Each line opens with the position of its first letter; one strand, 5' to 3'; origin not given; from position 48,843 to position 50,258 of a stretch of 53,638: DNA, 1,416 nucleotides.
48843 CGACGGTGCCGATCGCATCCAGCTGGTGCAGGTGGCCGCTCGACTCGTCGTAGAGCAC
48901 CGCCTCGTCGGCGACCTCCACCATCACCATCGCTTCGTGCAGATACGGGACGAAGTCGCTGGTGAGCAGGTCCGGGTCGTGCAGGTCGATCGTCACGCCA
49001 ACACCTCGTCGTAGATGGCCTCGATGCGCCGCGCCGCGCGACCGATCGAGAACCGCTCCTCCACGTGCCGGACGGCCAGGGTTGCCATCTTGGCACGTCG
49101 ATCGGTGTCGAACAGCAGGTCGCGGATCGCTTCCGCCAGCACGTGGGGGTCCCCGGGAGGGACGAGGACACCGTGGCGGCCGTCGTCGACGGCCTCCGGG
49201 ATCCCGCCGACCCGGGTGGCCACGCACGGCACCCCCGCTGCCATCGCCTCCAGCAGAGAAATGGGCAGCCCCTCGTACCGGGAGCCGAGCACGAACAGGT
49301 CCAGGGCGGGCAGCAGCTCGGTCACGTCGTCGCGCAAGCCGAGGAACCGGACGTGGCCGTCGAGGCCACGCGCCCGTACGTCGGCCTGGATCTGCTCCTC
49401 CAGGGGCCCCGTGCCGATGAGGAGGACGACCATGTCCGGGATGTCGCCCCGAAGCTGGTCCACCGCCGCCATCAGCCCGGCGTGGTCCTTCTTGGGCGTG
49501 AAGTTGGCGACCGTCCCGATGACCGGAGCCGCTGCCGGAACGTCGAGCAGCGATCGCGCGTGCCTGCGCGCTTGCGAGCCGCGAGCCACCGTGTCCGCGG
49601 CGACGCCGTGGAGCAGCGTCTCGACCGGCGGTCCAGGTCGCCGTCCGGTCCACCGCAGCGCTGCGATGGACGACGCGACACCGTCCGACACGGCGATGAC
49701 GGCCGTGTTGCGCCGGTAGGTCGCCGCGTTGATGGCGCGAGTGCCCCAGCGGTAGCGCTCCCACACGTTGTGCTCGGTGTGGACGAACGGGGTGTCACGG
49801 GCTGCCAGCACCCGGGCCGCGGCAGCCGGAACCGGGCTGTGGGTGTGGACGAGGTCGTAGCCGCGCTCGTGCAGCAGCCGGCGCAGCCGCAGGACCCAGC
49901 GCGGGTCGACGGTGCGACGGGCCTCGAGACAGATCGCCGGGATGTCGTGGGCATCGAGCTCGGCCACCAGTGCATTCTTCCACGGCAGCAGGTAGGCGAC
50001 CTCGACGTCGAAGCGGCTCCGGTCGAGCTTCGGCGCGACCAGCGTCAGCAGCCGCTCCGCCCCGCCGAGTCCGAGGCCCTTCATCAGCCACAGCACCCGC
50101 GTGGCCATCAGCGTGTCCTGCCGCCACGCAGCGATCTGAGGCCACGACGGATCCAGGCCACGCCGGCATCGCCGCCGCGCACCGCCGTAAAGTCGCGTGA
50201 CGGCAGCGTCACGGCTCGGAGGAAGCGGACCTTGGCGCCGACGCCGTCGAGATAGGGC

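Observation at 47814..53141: Orphan RRE cassette (two PqqD-like proteins, an NTP_transf_5 nucleotidyltransferase and a possible P-loop-less HprK-like protein) built into a tyrosine-kinase / glycosyltransferase operon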

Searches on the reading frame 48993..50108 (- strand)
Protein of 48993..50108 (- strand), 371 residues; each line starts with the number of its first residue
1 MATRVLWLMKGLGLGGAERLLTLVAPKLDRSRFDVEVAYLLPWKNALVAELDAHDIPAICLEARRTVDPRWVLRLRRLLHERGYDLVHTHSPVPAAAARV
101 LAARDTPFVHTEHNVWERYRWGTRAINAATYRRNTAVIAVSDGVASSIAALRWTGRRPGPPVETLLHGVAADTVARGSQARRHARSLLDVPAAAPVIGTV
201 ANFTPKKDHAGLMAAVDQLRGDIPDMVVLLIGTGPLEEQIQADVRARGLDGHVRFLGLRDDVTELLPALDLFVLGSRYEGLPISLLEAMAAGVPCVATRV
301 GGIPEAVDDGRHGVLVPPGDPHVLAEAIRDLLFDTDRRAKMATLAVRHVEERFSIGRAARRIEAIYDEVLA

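Call 3: search_protein_families(library=pfam, proteins=[window:48993-50108:-], max_evalue=0.1)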
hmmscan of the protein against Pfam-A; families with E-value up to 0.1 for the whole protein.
window:48993-50108:- (371 aa): 8 families
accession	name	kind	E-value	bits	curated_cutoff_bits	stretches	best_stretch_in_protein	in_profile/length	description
PF00534.26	Glycos_transf_1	-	3.3e-37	128.1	26.4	1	194-342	15-166/172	Glycosyl transferases group 1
PF13692.12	Glyco_trans_1_4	-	4.1e-37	128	27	1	195-332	2-140/142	Glycosyl transferases group 1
PF13439.12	Glyco_transf_4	-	5.6e-20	72.5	28.5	1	15-150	2-150/170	Glycosyltransferase Family 4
PF13579.12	Glyco_trans_4_4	-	8e-14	52.7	29.7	1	15-152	1-146/158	Glycosyl transferase 4-like domain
PF13524.12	Glyco_trans_1_2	-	4.1e-07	30.5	25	1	279-363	61-143/144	Glycosyl transferase-like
PF20706.3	GT4-conflict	-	2.5e-06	27.2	26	1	253-361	263-384/385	Family 4 Glycosyltransferase in conflict systems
PF13477.12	Glyco_trans_4_2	-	0.00099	19.7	23.4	1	28-115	20-111/139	Glycosyl transferase 4-like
PF21780.2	DUF6875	-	0.071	13.6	24.5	0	89-120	133-164/178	Domain of unknown function (DUF6875)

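Call 4: search_protein_families(library=ncbifam, proteins=[window:48993-50108:-], max_evalue=0.1)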
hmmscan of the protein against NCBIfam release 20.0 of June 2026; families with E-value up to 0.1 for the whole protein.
window:48993-50108:- (371 aa): 44 families (the best 25 are shown)
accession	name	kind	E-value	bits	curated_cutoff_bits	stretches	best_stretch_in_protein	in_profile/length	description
TIGR03088.1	stp2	hypoth_equivalog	8.6e-44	150.1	409.05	1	11-370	10-374/374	TIGR03088 family PEP-CTERM/XrtA system glycosyltransferase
TIGR03999.1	thiol_BshA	equivalog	2.2e-36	125.6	273.7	1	78-370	79-374/375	N-acetyl-alpha-D-glucosaminyl L-malate synthase BshA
NF041876.1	EPS_EpsE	equivalog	2e-34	119.5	400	1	74-361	104-388/389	exopolysaccharide biosynthesis GT4 family glycosyltransferase EpsE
TIGR04063.1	stp3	hypoth_equivalog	3.4e-29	101.9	442.05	1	74-370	83-396/397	TIGR04063 family PEP-CTERM/XrtA system glycosyltransferase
NF047684.1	TeichurnBiosyTuaC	equivalog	2e-28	99.4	550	1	84-370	109-390/391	teichuronic acid biosynthesis protein TuaC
TIGR03449.1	mycothiol_MshA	equivalog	7.9e-24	84.3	462.5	1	80-369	99-403/406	D-inositol-3-phosphate glycosyltransferase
TIGR02149.1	glgA_Coryne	subfamily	3.1e-22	79.2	302.4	1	126-370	137-391/391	glycogen synthase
TIGR04005.1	wcaL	equivalog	1.6e-18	66.8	537.6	1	177-363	205-400/406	colanic acid biosynthesis glycosyltransferase WcaL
NF011726.0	PRK15179.1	equivalog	2.5e-18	65.7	733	1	192-355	515-680/694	Vi polysaccharide biosynthesis protein TviE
NF038011.1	PelF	equivalog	5.7e-18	65.2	100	1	192-356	304-479/489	GT4 family glycosyltransferase PelF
TIGR04047.1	MSMEG_0565_glyc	hypoth_equivalog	1.3e-17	63.9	259.85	1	72-367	76-372/373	MSMEG_0565 family glycosyltransferase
NF038295.1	EPS_HpsP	equivalog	2.6e-16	59.6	550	1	178-369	191-387/388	hormogonium polysaccharide biosynthesis glycosyltransferase HpsP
NF053787.1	GlcN_PG_synth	equivalog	1.2e-14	53.9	480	1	178-370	181-360/361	N-acetylglucosaminyl phosphatidylglycerol synthase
NF038229.1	Glyco4_Geo_Pelo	equivalog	1.9e-14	53.4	400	1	197-370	164-337/338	GPMC system family 4 glycosyltransferase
NF047880.1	glyco_SdgA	exception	6.9e-14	51.3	800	1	199-350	320-472/488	serine-aspartate repeat adhesin O-glycosyltransferase SdgA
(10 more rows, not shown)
